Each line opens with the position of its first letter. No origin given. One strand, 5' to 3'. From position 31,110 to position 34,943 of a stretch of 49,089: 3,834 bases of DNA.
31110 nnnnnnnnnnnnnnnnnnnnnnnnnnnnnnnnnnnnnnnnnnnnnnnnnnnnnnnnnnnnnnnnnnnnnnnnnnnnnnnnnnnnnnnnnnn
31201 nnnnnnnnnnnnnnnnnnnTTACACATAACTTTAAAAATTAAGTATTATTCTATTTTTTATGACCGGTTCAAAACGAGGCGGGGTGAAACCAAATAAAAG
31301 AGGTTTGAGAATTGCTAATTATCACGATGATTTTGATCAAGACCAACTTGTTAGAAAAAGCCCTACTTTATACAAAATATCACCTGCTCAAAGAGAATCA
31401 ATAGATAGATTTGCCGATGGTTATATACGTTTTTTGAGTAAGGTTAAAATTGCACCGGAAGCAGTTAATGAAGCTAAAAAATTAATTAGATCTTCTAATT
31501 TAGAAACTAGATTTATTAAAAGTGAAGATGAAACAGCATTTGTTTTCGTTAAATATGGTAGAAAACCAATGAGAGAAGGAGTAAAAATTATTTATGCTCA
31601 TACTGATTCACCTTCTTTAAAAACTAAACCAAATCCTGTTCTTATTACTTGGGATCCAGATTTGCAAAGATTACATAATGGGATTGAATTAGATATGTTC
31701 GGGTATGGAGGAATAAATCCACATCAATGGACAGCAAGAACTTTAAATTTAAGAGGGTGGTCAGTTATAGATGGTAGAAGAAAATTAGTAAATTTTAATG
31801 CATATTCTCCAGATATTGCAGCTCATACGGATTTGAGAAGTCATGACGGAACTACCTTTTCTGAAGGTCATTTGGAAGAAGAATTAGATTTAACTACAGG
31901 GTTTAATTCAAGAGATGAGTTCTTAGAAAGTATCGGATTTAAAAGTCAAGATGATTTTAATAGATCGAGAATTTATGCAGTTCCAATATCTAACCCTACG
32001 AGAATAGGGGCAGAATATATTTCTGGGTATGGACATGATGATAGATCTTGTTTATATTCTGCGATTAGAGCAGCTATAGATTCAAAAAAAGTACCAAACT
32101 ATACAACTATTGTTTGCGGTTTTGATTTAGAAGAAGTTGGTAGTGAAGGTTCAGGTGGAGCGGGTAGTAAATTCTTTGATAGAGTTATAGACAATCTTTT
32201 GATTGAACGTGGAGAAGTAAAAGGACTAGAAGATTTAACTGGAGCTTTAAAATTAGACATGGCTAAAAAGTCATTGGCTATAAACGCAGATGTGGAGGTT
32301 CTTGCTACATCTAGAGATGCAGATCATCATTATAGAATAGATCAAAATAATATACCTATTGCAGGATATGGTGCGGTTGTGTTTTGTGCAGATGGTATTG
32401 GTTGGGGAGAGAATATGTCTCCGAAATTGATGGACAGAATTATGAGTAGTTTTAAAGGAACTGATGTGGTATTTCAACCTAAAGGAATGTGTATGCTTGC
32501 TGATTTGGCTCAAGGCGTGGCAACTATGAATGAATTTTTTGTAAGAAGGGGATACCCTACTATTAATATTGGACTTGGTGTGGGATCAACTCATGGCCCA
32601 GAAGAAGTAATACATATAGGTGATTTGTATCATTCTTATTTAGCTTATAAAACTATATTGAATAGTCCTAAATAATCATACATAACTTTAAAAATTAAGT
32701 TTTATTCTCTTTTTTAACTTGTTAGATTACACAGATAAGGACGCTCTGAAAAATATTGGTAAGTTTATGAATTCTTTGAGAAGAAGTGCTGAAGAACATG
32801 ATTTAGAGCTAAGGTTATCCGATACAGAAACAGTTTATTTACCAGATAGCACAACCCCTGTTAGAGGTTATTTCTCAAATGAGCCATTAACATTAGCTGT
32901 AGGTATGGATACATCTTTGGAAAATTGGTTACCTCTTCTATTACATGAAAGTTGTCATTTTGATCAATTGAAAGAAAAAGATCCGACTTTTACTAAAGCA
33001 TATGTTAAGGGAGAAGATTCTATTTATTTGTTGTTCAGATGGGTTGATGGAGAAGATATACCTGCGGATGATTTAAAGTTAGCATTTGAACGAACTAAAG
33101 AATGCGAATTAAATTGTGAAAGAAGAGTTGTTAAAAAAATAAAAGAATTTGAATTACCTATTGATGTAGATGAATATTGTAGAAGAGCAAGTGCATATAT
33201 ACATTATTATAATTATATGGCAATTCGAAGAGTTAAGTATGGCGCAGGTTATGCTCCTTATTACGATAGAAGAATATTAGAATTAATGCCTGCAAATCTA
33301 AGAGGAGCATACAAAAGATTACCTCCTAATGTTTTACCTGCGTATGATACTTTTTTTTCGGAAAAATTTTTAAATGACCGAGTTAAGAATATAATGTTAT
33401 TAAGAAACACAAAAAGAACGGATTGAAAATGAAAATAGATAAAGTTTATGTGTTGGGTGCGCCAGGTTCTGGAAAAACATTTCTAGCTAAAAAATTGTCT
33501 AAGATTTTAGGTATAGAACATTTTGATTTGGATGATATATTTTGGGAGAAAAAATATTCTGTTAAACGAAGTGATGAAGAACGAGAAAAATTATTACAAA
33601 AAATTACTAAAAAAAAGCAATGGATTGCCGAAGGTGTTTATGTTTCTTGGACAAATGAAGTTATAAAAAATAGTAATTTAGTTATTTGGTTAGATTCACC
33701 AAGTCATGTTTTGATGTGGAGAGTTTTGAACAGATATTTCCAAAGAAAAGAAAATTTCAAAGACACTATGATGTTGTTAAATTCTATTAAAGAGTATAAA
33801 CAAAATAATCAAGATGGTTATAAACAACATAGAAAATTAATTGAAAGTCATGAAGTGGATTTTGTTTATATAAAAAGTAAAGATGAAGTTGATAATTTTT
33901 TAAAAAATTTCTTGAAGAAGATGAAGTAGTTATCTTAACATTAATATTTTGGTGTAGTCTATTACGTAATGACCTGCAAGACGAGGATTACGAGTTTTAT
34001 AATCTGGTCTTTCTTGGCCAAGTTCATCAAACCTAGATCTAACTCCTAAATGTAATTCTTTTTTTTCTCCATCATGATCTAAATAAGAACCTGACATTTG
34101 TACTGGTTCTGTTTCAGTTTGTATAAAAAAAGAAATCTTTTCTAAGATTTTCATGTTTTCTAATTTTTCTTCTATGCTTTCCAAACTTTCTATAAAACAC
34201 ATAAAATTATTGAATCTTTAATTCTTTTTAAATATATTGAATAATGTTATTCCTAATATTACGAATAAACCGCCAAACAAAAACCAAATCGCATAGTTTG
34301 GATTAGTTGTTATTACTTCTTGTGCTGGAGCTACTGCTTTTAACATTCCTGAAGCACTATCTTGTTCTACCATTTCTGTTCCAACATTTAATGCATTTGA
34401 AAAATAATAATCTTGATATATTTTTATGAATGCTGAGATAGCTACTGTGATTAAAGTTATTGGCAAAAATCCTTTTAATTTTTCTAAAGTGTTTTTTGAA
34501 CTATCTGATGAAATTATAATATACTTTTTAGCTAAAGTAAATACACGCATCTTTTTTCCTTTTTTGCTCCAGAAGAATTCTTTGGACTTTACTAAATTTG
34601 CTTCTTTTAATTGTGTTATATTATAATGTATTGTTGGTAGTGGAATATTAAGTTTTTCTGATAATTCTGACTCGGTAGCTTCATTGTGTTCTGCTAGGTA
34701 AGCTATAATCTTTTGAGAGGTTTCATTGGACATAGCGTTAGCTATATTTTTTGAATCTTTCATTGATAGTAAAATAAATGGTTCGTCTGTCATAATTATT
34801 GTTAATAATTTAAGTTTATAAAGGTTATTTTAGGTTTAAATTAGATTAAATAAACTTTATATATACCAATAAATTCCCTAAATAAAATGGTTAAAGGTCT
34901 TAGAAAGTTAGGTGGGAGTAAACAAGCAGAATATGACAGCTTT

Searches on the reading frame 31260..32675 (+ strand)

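Call 8: search_protein_families(library=pfam, proteins=[window:31260-32675:+], max_evalue=0.00001)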
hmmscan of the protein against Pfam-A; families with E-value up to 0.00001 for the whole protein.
window:31260-32675:+ (471 aa): 2 families
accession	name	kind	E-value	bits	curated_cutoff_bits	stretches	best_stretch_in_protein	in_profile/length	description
PF02127.20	Peptidase_M18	-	2.8e-27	96.1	24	1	83-465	40-430/432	Aminopeptidase I zinc metalloprotease (M18)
PF05343.19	Peptidase_M42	-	3.5e-06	26.7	23.2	0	225-300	95-175/292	M42 glutamyl aminopeptidase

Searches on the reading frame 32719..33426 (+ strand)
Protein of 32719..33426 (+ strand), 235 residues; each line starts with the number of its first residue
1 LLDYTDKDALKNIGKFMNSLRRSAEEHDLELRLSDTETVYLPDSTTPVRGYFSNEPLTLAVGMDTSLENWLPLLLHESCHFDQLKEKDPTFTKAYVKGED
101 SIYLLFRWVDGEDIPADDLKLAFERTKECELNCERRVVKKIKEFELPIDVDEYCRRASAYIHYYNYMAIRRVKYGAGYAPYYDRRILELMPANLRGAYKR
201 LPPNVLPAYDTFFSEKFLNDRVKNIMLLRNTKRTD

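Call 36: search_protein_families(library=pfam, proteins=[window:32719-33426:+], max_evalue=0.1)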
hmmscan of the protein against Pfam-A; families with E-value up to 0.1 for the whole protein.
window:32719-33426:+ (235 aa): 1 family
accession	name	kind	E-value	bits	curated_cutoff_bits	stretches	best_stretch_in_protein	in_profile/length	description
PF20573.4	DUF6782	-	0.0012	18.6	27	1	5-86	23-106/241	Putative metallopeptidase family (DUF6782)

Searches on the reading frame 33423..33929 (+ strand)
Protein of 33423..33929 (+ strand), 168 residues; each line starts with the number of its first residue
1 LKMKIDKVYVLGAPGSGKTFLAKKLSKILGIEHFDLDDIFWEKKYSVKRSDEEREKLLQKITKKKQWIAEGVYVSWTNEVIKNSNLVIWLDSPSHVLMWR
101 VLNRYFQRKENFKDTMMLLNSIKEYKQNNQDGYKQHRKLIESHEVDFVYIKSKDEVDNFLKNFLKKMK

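Call 36: search_protein_families(library=pfam, proteins=[window:33423-33929:+], max_evalue=0.1)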
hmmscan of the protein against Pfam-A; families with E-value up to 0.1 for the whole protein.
window:33423-33929:+ (168 aa): 23 families
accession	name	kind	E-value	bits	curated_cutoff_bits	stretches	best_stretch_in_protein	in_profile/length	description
PF13238.12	AAA_18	-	6.5e-08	33.5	29.4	1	9-106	2-85/128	AAA domain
PF13207.12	AAA_17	-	1.8e-07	32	27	1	11-75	1-82/136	AAA domain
PF01202.28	SKI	-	2.5e-06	28.1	22.1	1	14-138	1-137/159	Shikimate kinase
PF13671.12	AAA_33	-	0.00014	22.6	27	1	9-54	3-48/143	AAA domain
PF02224.24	Cytidylate_kin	-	0.00016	21.9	26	1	55-152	103-193/211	Cytidylate kinase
PF00004.35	AAA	-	0.00047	21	21.2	1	8-65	1-57/131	ATPase family associated with various cellular activities (AAA)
PF00406.28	ADK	-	0.0011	19.5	26.8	1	10-84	1-71/151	Adenylate kinase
PF14532.12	Sigma54_activ_2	-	0.0012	19.6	25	0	8-27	24-43/138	Sigma-54 interaction domain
PF01078.27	Mg_chelatase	-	0.0015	18.4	20.3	1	8-52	25-68/207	Magnesium chelatase, subunit ChlI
PF13521.12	AAA_28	-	0.0016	19.2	27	1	7-34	1-28/164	AAA domain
PF13401.12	AAA_22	-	0.0023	18.7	27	1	9-62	9-55/130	AAA domain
PF00485.24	PRK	-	0.0029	17.9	22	0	10-57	4-51/196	Phosphoribulokinase / Uridine kinase family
PF05729.18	NACHT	-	0.0035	17.6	26.7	1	8-49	3-47/167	NACHT domain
PF00910.28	RNA_helicase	-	0.011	16.7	21.5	1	8-34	1-26/105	RNA helicase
PF07728.20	AAA_5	-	0.013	16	22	1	8-30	2-24/139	AAA domain (dynein-related subfamily)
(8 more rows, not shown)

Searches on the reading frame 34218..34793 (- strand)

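Call 36: search_protein_families(library=pfam, proteins=[window:34218-34793:-], max_evalue=0.1)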
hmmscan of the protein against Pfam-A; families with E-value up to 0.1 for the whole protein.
window:34218-34793:- (191 aa): 12 families
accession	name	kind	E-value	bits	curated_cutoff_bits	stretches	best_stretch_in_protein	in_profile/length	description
PF12840.13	HTH_20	-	9.3e-11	42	27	1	21-70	1-50/51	Helix-turn-helix domain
PF13412.12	HTH_24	-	1.2e-08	34.8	21.9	1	23-69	2-48/48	Winged helix-turn-helix DNA-binding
PF01022.26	HTH_5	-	3.7e-05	24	22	1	28-70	6-47/47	Bacterial regulatory protein, arsR family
PF02002.24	TFIIE_alpha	-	4.3e-05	23.8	22.9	1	16-71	5-60/105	TFIIE alpha subunit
PF09339.16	HTH_IclR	-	0.00095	19.3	22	1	29-69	8-49/52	IclR helix-turn-helix domain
PF01978.25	TrmB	-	0.0011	19.2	25.6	1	31-71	15-55/68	Sugar-specific transcriptional regulator TrmB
PF12802.13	MarR_2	-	0.0018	18.9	27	1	29-69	10-51/61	MarR family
PF01047.28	MarR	-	0.0039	17.5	24.6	1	24-70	3-49/59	MarR family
PF13601.12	HTH_34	-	0.0065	17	27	1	28-79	4-55/80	Winged helix DNA-binding domain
PF02082.26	Rrf2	-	0.015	15.9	30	1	28-71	10-56/132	Iron-dependent Transcriptional regulator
PF08279.18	HTH_11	-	0.022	15.1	25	1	27-66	3-43/55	HTH domain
PF25212.1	HVO_A0114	-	0.023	14.9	27.6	1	9-72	8-70/84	HVO_A0114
